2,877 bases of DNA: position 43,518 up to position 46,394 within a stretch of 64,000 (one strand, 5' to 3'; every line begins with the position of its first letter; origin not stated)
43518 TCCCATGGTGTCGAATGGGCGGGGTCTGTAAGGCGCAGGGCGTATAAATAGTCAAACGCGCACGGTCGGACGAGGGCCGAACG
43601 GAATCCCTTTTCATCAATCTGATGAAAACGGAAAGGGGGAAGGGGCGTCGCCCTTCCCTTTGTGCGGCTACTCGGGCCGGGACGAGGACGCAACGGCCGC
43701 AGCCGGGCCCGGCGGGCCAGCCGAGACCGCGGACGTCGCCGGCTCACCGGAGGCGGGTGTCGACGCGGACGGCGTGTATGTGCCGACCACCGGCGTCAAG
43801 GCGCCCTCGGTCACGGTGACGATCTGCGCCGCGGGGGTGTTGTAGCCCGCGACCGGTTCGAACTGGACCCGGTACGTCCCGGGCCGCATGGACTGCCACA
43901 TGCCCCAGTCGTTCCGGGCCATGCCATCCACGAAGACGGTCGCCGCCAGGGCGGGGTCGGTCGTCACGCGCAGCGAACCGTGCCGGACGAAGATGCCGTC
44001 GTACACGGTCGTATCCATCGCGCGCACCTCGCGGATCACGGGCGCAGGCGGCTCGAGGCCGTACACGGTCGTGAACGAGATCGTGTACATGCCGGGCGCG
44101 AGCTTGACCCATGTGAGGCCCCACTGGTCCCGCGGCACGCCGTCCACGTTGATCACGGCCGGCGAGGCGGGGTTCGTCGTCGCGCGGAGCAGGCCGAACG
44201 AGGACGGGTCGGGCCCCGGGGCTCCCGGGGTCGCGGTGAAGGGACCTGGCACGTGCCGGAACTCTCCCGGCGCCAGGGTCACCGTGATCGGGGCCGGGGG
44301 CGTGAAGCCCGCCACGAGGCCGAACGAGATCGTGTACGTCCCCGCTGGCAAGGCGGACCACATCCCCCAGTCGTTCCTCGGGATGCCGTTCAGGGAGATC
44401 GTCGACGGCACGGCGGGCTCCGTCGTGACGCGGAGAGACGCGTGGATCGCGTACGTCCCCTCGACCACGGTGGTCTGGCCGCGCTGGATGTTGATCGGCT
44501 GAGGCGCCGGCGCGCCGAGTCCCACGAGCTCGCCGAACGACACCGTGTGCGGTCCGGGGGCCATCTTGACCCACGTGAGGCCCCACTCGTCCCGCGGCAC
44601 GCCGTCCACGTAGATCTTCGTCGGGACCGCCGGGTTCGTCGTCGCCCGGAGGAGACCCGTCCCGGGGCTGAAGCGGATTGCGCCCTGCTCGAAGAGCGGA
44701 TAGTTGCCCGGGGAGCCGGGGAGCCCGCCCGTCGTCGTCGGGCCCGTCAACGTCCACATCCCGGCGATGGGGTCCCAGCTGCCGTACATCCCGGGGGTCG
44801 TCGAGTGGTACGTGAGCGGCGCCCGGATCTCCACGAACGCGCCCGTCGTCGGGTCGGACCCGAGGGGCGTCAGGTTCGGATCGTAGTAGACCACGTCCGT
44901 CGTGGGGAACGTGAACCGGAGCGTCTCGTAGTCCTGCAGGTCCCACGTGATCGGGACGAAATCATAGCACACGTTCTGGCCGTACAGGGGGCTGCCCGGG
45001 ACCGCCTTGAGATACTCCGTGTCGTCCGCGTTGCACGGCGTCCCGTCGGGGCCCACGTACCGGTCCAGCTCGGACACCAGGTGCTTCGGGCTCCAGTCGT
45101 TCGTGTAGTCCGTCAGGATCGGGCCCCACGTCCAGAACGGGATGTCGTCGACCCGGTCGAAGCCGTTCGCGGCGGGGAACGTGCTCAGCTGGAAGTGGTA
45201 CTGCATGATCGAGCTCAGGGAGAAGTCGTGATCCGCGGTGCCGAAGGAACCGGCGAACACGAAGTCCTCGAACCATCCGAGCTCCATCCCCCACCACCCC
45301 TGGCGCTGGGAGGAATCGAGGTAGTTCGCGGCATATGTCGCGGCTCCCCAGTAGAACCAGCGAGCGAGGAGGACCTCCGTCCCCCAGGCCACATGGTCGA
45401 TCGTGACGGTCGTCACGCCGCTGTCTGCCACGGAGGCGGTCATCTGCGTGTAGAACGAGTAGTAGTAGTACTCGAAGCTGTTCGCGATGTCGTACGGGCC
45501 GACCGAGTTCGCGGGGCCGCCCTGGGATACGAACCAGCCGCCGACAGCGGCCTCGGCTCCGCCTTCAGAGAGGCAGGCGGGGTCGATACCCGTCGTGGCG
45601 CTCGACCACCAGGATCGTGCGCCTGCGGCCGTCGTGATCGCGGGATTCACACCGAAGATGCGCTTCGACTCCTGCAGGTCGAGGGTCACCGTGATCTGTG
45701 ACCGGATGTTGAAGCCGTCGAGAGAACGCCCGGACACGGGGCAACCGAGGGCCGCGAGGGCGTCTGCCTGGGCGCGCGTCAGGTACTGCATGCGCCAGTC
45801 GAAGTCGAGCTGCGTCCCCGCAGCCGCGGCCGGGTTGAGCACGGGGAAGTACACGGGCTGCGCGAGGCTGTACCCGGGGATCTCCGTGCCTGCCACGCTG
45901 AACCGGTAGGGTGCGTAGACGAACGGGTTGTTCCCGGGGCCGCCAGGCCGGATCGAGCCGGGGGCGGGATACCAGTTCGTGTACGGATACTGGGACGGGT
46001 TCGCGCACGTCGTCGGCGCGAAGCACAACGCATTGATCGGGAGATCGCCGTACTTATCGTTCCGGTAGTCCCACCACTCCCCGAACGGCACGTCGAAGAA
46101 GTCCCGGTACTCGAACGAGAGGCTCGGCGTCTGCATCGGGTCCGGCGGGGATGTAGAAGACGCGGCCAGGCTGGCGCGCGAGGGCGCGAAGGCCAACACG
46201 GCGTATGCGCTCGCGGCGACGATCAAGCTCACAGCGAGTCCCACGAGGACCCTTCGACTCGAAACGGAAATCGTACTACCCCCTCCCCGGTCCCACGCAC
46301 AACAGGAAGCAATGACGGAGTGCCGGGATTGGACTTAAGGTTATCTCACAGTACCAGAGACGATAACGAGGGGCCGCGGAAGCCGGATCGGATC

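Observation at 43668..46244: Domain shuffling in paralog 3: shared domain moved to the N-terminus, followed by four PEGA-like repeats and no PKD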

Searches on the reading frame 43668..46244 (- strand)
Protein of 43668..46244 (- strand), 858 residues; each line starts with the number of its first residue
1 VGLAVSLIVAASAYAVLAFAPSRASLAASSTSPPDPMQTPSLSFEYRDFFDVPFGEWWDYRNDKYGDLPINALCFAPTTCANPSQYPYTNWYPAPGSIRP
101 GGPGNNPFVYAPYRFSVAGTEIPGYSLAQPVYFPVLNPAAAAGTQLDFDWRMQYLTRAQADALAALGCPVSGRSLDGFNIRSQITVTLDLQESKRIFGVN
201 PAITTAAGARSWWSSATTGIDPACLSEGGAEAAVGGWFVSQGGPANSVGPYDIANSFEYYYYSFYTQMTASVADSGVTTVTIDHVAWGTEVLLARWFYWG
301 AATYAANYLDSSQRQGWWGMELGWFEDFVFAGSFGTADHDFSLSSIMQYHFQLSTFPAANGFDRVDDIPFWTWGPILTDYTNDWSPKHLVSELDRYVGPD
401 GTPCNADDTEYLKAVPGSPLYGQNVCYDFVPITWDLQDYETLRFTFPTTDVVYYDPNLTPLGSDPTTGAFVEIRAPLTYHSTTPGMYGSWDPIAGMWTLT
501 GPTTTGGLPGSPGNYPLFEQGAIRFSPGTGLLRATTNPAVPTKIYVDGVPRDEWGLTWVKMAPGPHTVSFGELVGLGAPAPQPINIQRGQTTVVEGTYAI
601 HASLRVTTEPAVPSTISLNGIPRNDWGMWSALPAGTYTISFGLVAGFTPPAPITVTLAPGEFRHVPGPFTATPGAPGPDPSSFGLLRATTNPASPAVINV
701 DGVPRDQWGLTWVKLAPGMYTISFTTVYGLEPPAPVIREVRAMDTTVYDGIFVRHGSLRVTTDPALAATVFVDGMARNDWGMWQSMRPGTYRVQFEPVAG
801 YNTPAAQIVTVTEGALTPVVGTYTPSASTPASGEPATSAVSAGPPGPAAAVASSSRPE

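Call 3: search_protein_families(library=pfam, proteins=[window:43668-46244:-], max_evalue=1)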
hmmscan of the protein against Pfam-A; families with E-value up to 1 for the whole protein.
window:43668-46244:- (858 aa): 0 families

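Call 10: search_solved_structures(query=window:43668-46244:-, max_evalue=10, show_alignments=2)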
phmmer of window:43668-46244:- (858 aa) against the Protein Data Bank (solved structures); distinct sequences matched with E-value up to 10: 1.
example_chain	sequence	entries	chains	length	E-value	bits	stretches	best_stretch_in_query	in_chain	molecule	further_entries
2ew8_A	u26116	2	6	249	0.7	11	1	765-838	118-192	(S)-1-Phenylethanol dehydrogenase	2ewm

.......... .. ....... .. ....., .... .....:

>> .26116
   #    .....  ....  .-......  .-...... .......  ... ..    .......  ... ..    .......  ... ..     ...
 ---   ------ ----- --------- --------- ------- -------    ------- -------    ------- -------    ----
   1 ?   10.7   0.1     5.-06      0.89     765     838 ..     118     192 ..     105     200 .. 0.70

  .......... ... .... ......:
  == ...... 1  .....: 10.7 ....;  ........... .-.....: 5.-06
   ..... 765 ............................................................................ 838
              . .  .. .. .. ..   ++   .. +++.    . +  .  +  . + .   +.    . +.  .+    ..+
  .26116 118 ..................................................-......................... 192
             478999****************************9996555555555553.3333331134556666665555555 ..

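Call 35: search_protein_families(library=ncbifam, proteins=[window:43668-46244:-], max_evalue=0.01)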
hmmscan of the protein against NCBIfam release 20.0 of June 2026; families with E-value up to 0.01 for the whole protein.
window:43668-46244:- (858 aa): 0 families

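Call 55: find_encoding_contigs(protein=window:43668-46244:-, flank=3000, max_places=3)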
Protein window:43668-46244:- (858 aa): no gene with exactly this product is on record in the collection.
